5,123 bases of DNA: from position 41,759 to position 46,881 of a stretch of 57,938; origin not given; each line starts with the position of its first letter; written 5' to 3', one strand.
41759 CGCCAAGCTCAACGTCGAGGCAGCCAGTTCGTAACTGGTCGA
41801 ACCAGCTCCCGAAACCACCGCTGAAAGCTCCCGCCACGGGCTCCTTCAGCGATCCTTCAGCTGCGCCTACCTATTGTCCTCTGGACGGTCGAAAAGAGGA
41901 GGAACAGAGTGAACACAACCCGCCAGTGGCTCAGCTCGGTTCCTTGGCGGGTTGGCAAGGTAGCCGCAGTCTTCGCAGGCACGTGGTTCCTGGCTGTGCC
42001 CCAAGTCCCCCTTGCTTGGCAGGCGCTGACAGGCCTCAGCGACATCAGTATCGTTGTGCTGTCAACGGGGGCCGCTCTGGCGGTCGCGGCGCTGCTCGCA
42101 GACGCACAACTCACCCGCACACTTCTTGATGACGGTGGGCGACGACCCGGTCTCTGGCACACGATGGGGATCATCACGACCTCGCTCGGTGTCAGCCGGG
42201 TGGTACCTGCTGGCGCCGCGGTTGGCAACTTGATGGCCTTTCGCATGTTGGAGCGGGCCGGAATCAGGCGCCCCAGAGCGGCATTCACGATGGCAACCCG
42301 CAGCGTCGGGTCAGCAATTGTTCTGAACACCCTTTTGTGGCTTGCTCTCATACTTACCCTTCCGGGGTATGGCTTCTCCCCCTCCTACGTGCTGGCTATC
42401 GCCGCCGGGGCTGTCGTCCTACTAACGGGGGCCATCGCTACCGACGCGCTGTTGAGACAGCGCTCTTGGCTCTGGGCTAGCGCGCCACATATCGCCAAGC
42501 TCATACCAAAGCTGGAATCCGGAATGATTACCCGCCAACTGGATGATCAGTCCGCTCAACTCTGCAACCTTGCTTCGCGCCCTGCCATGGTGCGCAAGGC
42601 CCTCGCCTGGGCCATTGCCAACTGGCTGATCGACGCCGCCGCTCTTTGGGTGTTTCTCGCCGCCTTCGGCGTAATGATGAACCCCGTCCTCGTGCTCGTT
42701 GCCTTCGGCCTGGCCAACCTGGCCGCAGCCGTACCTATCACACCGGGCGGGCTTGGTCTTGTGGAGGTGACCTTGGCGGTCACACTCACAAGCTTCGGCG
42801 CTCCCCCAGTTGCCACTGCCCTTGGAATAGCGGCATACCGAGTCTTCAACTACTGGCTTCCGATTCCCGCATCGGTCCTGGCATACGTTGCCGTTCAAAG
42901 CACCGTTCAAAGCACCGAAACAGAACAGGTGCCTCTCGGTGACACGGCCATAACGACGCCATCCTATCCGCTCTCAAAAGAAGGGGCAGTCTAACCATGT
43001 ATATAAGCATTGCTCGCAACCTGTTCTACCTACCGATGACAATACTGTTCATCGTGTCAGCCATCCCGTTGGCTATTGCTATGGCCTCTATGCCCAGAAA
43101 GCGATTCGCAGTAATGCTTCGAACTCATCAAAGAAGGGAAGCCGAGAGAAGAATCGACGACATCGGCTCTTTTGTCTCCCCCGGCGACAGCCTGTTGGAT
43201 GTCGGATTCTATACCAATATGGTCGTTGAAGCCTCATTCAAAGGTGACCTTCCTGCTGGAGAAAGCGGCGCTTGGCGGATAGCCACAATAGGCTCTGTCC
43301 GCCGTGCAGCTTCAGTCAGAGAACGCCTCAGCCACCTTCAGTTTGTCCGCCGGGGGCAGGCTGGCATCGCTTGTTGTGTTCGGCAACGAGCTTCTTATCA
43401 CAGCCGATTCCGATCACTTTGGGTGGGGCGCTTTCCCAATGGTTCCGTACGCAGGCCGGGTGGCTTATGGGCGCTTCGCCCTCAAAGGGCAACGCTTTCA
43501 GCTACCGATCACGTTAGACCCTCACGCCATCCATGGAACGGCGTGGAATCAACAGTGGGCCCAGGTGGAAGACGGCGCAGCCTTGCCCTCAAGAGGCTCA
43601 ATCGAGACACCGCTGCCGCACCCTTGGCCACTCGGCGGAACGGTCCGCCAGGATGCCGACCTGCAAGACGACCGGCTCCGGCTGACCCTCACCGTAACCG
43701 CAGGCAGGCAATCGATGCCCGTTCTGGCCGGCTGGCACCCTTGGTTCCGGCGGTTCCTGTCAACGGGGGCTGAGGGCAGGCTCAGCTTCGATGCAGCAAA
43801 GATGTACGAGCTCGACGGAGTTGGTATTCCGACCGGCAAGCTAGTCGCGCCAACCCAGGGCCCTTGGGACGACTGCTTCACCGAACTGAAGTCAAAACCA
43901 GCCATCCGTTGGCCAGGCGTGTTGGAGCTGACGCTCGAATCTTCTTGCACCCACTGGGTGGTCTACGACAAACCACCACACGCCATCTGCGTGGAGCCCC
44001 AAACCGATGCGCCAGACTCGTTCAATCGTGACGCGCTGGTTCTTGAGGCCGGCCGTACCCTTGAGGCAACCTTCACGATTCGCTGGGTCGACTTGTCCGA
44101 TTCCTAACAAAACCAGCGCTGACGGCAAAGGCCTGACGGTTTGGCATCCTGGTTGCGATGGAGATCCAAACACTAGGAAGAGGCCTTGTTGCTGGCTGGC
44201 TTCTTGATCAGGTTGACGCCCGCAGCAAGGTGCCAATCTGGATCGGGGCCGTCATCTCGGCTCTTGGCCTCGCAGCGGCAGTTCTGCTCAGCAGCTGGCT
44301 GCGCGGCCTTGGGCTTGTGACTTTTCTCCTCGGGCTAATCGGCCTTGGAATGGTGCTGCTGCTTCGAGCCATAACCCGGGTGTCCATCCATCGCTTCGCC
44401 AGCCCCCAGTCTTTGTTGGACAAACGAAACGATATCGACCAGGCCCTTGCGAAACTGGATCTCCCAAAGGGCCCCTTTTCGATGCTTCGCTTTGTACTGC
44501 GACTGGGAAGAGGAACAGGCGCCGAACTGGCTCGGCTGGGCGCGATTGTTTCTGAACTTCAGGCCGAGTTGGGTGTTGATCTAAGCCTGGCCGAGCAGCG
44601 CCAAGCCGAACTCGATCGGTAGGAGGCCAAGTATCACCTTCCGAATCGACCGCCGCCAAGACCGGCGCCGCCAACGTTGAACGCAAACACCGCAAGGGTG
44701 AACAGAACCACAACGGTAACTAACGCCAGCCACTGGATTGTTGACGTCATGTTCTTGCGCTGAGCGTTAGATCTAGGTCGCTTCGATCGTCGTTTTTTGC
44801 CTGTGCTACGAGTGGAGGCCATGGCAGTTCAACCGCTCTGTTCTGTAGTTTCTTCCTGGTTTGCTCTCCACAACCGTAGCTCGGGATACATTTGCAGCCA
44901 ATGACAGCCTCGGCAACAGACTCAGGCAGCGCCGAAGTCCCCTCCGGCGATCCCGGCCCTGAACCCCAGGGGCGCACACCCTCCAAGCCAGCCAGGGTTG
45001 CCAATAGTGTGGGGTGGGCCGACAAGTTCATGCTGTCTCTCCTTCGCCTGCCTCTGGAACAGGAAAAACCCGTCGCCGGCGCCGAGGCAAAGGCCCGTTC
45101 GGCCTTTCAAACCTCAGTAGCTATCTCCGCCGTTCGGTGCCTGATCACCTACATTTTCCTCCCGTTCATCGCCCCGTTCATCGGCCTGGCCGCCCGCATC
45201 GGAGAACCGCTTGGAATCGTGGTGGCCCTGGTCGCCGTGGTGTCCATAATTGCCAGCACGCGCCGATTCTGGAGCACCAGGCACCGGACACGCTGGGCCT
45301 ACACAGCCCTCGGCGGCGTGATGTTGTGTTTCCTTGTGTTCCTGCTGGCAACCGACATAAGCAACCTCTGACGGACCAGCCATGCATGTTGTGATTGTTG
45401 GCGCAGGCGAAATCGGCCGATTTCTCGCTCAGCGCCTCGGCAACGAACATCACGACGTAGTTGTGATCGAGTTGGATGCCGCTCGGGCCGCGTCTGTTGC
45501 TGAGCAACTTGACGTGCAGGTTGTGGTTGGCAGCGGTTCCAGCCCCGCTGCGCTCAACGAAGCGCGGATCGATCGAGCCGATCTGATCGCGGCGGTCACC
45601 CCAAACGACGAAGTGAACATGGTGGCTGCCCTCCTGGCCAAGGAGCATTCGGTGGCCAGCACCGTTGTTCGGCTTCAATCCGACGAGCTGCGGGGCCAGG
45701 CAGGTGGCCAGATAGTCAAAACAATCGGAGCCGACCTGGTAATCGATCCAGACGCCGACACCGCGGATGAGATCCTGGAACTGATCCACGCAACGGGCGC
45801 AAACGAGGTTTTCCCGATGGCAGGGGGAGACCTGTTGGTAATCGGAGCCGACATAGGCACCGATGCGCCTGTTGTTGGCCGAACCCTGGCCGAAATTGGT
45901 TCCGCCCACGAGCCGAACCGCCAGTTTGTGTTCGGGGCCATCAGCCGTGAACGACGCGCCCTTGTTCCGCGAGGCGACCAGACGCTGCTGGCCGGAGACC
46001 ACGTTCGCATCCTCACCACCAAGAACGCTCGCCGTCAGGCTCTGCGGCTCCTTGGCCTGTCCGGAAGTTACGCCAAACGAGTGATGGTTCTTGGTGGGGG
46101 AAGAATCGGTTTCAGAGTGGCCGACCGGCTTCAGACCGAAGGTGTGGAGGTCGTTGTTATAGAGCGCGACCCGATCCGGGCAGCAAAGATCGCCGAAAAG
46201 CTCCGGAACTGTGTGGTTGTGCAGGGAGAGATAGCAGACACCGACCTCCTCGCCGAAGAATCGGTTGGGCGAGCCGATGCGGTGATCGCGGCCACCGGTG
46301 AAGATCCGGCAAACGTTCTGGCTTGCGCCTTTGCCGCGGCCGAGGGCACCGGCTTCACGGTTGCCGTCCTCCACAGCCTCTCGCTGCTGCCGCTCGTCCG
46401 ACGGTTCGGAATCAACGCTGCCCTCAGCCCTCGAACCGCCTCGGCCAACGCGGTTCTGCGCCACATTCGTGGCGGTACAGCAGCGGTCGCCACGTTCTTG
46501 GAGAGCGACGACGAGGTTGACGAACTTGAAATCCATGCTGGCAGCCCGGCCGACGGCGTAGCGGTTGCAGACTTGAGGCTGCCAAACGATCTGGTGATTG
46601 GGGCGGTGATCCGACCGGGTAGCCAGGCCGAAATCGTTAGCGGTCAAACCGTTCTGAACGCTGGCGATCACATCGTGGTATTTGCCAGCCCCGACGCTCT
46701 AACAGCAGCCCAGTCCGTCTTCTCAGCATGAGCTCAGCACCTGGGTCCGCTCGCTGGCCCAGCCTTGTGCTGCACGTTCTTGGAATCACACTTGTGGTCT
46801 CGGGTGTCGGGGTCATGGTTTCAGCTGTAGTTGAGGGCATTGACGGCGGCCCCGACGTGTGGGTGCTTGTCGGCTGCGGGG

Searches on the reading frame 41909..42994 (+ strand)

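Call 45: search_protein_families(library=pfam, proteins=[window:41909-42994:+], max_evalue=0.0001)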
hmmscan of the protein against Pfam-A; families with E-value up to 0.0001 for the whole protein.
window:41909-42994:+ (361 aa): 1 family
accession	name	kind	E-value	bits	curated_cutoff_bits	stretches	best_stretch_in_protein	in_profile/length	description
PF03706.18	LPG_synthase_TM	-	1.5e-28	100.6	33.4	1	25-319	9-299/302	Lysylphosphatidylglycerol synthase TM region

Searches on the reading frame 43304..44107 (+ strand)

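Call 44: search_protein_families(library=pfam, proteins=[window:43304-44107:+], max_evalue=0.0001)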
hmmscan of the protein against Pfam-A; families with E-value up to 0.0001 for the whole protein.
window:43304-44107:+ (267 aa): 1 family
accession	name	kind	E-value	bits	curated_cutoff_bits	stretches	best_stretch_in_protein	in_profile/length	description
PF01263.26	Aldose_epim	-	5.7e-24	85.5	27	1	3-224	5-232/299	Aldose 1-epimerase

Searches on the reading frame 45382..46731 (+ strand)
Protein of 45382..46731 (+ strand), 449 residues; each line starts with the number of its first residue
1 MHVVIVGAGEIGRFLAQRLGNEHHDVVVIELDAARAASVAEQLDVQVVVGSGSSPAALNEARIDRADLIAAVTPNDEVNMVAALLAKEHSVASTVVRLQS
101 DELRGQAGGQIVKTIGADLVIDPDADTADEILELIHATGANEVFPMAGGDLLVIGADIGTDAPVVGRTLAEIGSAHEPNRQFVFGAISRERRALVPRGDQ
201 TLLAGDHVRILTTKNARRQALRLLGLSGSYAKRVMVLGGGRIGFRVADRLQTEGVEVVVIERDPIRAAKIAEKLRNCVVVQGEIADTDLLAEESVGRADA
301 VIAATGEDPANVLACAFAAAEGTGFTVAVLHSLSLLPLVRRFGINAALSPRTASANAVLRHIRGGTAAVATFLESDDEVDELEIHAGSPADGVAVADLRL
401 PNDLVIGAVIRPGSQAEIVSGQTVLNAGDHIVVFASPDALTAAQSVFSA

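Call 24: search_protein_families(library=pfam, proteins=[window:45382-46731:+], max_evalue=0.00001)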
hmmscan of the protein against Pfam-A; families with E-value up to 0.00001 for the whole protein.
window:45382-46731:+ (449 aa): 14 families
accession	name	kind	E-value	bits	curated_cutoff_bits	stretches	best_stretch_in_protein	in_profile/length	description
PF02254.24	TrkA_N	-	1.2e-48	164.6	23.8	2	3-123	1-116/116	TrkA-N domain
PF02080.26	TrkA_C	-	1.2e-23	83.2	27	2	381-447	3-70/71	TrkA-C domain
PF01488.26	Shikimate_DH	-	7.6e-13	49.2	24.3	1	230-307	11-85/138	Shikimate / quinate 5-dehydrogenase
PF03807.23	F420_oxidored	-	1.4e-10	42.1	21.6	0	234-304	2-66/94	NADP oxidoreductase coenzyme F420-dependent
PF13241.12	NAD_binding_7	-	2.5e-10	41.3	22.1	0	232-318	8-82/104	Putative NAD(P)-binding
PF13460.12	NAD_binding_10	-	2.9e-09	37.5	27.2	1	239-325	3-90/184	NAD(P)H-binding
PF03435.24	Sacchrp_dh_NADP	-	4e-09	37.3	25.1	0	234-306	1-77/129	Saccharopine dehydrogenase NADP binding domain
PF00106.31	adh_short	-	1.1e-07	32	26.6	0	232-292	1-61/195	short chain dehydrogenase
PF07992.20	Pyr_redox_2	-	1.5e-07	31.6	26.1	0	1-277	1-188/291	Pyridine nucleotide-disulphide oxidoreductase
PF01370.27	Epimerase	-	2.2e-07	31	20.9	0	234-330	1-99/240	NAD dependent epimerase/dehydratase family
PF02558.23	ApbA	-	4.8e-07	30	22.2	0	3-41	1-38/150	Ketopantoate reductase PanE/ApbA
PF02826.25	2-Hacid_dh_C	-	5.9e-07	29.5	25.1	0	229-272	34-77/178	D-isomer specific 2-hydroxyacid dehydrogenase, NAD binding domain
PF01210.29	NAD_Gly3P_dh_N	-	9.3e-07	29.4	23.1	0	234-295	2-63/158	NAD-dependent glycerol-3-phosphate dehydrogenase N-terminus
PF02737.24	3HCDH_N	-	2.3e-06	28.1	22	0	234-276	2-44/180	3-hydroxyacyl-CoA dehydrogenase, NAD binding domain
